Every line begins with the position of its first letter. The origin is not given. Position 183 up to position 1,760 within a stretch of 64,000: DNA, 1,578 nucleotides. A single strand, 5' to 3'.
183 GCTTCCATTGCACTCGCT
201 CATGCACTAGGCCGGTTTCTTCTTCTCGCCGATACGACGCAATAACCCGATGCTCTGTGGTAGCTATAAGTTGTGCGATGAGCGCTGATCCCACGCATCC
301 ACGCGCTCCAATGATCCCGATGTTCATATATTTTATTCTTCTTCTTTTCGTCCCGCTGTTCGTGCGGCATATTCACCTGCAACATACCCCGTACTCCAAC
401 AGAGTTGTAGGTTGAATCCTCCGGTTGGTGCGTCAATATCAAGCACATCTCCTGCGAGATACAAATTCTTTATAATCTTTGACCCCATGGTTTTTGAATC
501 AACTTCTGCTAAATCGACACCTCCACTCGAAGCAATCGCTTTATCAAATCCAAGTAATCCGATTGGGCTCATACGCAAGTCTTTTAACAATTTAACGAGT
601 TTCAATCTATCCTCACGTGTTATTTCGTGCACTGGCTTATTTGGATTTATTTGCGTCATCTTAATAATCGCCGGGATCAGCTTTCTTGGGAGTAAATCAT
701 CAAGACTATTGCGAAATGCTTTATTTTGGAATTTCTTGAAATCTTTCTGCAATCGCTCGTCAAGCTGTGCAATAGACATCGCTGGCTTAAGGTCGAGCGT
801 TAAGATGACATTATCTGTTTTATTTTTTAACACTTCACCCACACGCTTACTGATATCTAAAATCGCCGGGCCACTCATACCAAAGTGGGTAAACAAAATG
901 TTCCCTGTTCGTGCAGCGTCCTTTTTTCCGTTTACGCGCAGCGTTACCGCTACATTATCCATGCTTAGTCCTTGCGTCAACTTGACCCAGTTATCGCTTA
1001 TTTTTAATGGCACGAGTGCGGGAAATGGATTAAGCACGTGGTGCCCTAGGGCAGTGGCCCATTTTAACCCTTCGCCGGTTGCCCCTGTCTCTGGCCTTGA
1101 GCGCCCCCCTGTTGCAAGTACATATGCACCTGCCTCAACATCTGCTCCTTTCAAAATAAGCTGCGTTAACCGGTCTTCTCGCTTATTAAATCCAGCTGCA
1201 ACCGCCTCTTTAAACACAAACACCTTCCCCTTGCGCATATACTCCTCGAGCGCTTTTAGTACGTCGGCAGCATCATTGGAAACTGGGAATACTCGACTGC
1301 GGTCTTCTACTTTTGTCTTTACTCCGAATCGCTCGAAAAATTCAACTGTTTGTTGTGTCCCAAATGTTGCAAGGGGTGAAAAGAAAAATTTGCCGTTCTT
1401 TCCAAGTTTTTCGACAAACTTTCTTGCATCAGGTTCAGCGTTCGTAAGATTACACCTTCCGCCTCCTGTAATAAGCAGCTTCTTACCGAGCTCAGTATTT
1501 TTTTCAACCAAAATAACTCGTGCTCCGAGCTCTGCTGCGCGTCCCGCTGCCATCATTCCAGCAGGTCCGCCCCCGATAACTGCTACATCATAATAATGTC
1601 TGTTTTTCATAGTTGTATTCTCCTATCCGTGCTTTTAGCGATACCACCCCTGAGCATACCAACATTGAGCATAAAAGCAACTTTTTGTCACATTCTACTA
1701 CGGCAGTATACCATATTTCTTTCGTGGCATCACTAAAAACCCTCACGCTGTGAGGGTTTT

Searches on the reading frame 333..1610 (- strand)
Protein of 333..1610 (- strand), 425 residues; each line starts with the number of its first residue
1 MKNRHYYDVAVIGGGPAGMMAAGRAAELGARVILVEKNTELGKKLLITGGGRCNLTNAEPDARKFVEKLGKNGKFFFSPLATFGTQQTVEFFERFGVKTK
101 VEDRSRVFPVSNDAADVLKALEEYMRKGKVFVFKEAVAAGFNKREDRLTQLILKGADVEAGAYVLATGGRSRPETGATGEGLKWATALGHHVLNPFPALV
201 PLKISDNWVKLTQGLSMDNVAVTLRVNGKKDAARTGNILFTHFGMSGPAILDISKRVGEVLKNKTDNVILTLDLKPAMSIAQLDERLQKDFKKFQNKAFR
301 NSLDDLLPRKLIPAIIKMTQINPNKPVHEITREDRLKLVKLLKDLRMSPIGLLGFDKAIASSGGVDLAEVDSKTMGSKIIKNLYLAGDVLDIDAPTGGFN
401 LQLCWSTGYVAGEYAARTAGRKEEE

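Call 6: search_protein_families(library=pfam, proteins=[window:333-1610:-], max_evalue=0.01)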
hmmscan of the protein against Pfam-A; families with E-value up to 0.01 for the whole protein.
window:333-1610:- (425 aa): 13 families
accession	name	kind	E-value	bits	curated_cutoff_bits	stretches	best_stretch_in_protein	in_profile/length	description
PF03486.20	HI0933_like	-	1.2e-79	267.6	50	1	8-413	2-243/244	HI0933-like protein Rossmann domain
PF22780.1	HI0933_like_1st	-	4.3e-41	140.9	27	1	197-359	2-164/165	HI0933-like protein barrel and H2TH domain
PF12831.13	FAD_oxidored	-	4.5e-11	43.1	27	1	8-168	1-145/416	FAD dependent oxidoreductase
PF07992.20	Pyr_redox_2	-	9e-10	38.9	26.1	1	7-172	1-112/291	Pyridine nucleotide-disulphide oxidoreductase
PF00890.30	FAD_binding_2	-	4.4e-09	36.5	20.4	1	8-57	1-50/414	FAD binding domain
PF01266.30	DAO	-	9.6e-08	32.4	27.9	1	8-42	1-35/353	FAD dependent oxidoreductase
PF01494.25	FAD_binding_3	-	8.9e-07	28.9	22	1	7-40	2-35/349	FAD binding domain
PF00070.33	Pyr_redox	-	1.5e-06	29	22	1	9-42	2-35/82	Pyridine nucleotide-disulphide oxidoreductase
PF01134.28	GIDA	-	1.7e-06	27.8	22.1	1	8-40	1-33/391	Glucose inhibited division protein A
PF01262.27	AlaDh_PNT_C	-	4.2e-05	23.5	23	1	8-54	30-77/214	Alanine dehydrogenase/PNT, C-terminal domain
PF13450.12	NAD_binding_8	-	8.6e-05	23.2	21.9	1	11-42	1-32/68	NAD(P)-binding Rossmann-like domain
PF13738.12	Pyr_redox_3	-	0.0065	16.2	30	0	11-42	2-33/305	Pyridine nucleotide-disulphide oxidoreductase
PF05834.18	Lycopene_cycl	-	0.007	15.9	23.4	0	8-39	1-34/380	Lycopene cyclase protein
